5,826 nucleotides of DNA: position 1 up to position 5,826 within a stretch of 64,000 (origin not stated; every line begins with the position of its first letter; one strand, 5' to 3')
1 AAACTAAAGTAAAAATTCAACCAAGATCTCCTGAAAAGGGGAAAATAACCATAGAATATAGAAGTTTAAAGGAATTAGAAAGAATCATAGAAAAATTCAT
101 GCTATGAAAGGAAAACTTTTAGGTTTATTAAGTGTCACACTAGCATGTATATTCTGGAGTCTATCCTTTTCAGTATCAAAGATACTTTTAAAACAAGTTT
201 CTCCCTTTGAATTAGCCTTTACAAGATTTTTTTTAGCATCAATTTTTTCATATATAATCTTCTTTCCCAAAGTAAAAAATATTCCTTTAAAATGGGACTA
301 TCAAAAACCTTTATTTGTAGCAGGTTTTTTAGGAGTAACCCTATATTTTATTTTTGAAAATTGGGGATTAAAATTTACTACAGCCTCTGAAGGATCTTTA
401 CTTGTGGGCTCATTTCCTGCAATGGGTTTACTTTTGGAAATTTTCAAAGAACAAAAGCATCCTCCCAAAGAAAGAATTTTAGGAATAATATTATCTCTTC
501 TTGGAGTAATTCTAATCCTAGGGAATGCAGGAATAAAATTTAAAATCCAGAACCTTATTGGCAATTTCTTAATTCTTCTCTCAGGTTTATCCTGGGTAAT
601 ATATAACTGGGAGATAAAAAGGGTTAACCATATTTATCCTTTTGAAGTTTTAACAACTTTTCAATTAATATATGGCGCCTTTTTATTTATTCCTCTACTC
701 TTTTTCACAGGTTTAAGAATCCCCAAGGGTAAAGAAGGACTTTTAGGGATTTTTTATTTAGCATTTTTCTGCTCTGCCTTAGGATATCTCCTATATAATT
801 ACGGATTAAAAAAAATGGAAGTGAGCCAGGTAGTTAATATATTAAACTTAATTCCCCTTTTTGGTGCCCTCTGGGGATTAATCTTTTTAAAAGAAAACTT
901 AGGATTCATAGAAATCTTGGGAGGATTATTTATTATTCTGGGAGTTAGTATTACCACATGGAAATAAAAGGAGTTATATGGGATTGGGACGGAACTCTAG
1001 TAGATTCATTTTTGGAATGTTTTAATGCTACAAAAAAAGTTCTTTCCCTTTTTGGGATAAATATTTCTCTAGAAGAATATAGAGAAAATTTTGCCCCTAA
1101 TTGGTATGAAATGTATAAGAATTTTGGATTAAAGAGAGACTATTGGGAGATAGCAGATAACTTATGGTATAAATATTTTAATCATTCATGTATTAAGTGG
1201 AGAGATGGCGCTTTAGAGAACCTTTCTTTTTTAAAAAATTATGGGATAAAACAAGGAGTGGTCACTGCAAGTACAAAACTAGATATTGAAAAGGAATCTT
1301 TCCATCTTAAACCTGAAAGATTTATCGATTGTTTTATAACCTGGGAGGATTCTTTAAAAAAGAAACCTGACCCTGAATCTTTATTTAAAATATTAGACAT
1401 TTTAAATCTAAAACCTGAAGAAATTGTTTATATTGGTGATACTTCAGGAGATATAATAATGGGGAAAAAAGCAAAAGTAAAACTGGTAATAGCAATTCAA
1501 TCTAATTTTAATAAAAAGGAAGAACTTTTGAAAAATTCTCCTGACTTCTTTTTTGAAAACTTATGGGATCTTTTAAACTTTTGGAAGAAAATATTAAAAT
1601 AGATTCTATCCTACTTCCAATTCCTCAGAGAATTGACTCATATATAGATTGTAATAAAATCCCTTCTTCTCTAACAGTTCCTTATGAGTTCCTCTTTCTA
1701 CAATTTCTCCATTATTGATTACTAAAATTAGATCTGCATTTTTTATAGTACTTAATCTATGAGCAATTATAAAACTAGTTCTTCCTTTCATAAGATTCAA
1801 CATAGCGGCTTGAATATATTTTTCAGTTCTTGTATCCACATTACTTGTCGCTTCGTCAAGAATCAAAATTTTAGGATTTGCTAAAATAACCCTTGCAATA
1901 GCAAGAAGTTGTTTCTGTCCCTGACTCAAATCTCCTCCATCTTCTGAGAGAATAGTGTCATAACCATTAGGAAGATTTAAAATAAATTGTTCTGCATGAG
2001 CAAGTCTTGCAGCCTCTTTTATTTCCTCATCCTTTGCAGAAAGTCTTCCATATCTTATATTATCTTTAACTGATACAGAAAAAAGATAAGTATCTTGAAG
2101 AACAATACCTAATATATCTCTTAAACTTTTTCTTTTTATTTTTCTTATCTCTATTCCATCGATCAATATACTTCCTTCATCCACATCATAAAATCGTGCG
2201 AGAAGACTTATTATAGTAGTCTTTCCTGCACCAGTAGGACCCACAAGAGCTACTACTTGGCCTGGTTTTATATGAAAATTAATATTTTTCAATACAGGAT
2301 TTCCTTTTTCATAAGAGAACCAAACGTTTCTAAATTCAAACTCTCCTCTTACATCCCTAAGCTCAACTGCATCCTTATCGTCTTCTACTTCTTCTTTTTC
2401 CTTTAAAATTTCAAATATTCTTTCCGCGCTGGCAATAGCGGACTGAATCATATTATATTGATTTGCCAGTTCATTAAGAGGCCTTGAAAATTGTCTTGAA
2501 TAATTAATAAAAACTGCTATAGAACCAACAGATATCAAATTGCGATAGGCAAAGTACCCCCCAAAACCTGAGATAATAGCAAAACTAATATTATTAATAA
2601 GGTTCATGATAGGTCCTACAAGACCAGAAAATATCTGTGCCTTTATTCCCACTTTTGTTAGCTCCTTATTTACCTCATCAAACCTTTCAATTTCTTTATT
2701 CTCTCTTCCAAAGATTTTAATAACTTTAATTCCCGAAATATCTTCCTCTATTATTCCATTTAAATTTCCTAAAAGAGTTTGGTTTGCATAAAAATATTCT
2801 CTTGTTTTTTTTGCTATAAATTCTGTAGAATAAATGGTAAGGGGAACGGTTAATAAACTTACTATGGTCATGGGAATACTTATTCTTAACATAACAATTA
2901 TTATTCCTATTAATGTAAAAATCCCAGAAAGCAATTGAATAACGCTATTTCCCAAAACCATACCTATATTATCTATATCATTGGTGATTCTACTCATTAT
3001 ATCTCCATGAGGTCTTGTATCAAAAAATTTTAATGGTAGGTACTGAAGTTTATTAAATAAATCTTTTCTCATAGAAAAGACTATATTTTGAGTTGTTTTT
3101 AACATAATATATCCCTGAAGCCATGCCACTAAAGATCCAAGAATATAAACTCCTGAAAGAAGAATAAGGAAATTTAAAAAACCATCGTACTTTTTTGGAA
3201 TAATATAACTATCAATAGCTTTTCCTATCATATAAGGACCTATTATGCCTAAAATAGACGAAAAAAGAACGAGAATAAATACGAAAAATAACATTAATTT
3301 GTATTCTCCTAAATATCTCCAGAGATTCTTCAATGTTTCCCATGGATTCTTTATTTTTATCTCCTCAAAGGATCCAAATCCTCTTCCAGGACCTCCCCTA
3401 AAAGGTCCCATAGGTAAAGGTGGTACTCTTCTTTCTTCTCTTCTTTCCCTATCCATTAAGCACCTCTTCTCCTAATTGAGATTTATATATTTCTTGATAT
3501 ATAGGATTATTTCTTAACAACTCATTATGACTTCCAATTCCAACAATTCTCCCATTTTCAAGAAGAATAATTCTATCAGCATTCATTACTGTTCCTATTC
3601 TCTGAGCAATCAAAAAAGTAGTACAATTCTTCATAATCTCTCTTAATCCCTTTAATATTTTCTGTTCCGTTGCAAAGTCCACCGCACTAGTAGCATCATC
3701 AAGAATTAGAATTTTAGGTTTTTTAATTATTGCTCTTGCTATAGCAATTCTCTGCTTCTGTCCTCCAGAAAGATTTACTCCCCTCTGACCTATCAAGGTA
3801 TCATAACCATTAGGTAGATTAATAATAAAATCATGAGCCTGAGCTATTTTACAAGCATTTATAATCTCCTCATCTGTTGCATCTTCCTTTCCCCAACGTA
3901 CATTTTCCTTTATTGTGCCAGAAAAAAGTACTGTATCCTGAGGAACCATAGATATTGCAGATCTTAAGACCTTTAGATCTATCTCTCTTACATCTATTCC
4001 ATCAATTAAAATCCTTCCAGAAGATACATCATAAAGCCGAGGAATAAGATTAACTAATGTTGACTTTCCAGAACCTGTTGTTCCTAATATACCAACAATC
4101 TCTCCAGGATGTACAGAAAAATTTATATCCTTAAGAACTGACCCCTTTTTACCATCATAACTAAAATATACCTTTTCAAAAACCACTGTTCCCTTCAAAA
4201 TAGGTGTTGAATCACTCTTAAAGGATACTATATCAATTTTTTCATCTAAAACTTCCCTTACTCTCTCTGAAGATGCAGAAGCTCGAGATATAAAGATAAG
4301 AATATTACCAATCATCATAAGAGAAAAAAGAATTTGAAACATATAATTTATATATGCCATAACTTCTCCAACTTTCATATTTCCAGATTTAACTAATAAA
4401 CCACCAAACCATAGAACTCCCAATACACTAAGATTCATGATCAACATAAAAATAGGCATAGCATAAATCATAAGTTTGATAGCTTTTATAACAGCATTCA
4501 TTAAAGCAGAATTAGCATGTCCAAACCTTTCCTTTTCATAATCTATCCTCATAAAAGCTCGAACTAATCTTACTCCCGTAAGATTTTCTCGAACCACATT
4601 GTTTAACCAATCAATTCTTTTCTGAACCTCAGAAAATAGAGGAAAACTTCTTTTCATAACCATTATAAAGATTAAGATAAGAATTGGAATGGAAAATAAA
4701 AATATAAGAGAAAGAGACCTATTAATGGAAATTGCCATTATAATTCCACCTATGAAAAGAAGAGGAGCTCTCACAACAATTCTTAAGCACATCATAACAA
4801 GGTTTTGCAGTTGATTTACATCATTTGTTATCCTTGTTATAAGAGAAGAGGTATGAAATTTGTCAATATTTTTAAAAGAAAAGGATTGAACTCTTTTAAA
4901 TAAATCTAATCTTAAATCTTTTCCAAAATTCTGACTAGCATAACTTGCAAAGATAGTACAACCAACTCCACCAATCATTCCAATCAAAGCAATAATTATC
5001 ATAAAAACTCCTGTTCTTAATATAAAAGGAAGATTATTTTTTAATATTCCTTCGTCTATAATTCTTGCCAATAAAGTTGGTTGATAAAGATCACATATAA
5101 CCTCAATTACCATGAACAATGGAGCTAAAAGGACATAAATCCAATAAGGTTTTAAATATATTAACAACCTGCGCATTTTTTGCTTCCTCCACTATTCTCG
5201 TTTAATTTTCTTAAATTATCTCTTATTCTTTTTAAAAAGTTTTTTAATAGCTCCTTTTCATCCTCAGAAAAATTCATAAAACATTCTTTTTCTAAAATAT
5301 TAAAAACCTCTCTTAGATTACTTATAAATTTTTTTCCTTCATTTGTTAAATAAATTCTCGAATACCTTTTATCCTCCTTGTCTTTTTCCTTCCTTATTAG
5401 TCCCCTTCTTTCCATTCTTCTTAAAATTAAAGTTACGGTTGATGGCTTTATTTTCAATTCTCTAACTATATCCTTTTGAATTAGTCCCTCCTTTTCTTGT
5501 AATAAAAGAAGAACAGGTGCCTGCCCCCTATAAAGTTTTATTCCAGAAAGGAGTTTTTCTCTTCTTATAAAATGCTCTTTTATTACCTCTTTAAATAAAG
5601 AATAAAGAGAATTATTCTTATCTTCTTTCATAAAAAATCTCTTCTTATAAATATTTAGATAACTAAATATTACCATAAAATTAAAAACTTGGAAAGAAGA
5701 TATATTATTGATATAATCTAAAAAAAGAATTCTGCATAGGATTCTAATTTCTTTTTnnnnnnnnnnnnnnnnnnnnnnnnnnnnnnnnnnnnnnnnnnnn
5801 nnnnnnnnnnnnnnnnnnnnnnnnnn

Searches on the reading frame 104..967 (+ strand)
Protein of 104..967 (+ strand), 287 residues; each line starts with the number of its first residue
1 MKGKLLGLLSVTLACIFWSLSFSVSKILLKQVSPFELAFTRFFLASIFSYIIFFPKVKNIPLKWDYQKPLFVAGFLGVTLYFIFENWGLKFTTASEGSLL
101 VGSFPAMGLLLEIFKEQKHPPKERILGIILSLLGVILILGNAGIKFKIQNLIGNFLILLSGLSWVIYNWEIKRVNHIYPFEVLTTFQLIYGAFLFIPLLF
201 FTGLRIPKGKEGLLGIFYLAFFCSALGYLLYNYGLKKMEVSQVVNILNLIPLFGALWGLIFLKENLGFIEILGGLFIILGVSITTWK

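Call 14: search_protein_families(library=pfam, proteins=[window:104-967:+])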
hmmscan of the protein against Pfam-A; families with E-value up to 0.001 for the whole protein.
window:104-967:+ (287 aa): 3 families
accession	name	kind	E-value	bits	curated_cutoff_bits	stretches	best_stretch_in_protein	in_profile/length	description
PF00892.27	EamA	-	2.7e-49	167.4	28.2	2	152-285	2-134/135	EamA-like transporter family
PF03151.22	TPT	-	2.6e-05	24.2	30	1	166-286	19-137/291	Triose-phosphate Transporter family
PF10639.15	TMEM234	-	8.3e-05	23.1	30.1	0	217-283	44-111/113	Putative transmembrane family 234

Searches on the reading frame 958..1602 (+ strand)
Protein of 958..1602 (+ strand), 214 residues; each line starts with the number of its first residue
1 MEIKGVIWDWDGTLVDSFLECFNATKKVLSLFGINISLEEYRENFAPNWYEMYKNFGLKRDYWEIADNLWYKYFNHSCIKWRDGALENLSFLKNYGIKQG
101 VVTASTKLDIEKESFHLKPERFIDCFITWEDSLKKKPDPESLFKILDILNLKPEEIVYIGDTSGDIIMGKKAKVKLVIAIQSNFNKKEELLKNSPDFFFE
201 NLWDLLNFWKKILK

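Call 14: search_protein_families(library=pfam, proteins=[window:958-1602:+])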
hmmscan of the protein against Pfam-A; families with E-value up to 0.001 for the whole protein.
window:958-1602:+ (214 aa): 4 families
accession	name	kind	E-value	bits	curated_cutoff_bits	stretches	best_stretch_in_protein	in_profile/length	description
PF13419.12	HAD_2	-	1.7e-30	106.9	23.8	1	6-178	1-177/178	Haloacid dehalogenase-like hydrolase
PF00702.32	Hydrolase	-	6.5e-19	69.5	26.4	1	3-172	1-190/191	haloacid dehalogenase-like hydrolase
PF13242.12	Hydrolase_like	-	6.1e-08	32.9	22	1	136-205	4-75/75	HAD-hyrolase-like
PF12710.13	HAD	-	1.7e-05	25.7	27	1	6-168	1-187/189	haloacid dehalogenase-like hydrolase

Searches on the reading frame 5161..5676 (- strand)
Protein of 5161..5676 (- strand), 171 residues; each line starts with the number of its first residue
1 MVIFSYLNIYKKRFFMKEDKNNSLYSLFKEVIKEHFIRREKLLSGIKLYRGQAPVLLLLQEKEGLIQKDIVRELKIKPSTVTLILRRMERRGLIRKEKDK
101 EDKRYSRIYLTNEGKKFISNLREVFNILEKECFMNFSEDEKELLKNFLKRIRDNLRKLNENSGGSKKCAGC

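Call 14: search_protein_families(library=pfam, proteins=[window:5161-5676:-])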
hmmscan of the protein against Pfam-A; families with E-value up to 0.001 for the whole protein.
window:5161-5676:- (171 aa): 10 families
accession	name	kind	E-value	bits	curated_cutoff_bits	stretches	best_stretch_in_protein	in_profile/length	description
PF01047.28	MarR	-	1.1e-13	51.2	24.6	1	49-104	2-57/59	MarR family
PF12802.13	MarR_2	-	2.3e-12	47.3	27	1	52-104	7-60/61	MarR family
PF13463.12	HTH_27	-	7.6e-08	33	22.2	1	52-114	5-68/68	Winged helix DNA-binding domain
PF22381.2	Staph_reg_Sar_Rot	-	1.5e-06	28.6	27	1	46-120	10-84/85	Transcriptional regulator SarA/Rot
PF01325.25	Fe_dep_repress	-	2.5e-06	28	26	1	62-100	20-58/60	Iron dependent repressor, N-terminal DNA binding domain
PF01978.25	TrmB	-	3.5e-06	27.2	25.6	1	56-106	14-63/68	Sugar-specific transcriptional regulator TrmB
PF13412.12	HTH_24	-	4.3e-06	26.6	21.9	1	55-95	8-48/48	Winged helix-turn-helix DNA-binding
PF03965.22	Penicillinase_R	-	2.6e-05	25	22.6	1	58-153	11-111/115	Penicillinase repressor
PF24034.1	DUF7343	-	3e-05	24.2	27.6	1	54-98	7-52/62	Domain of unknown function (DUF7343)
PF13384.12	HTH_23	-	0.00051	20.2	24.6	1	55-93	10-46/50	Homeodomain-like domain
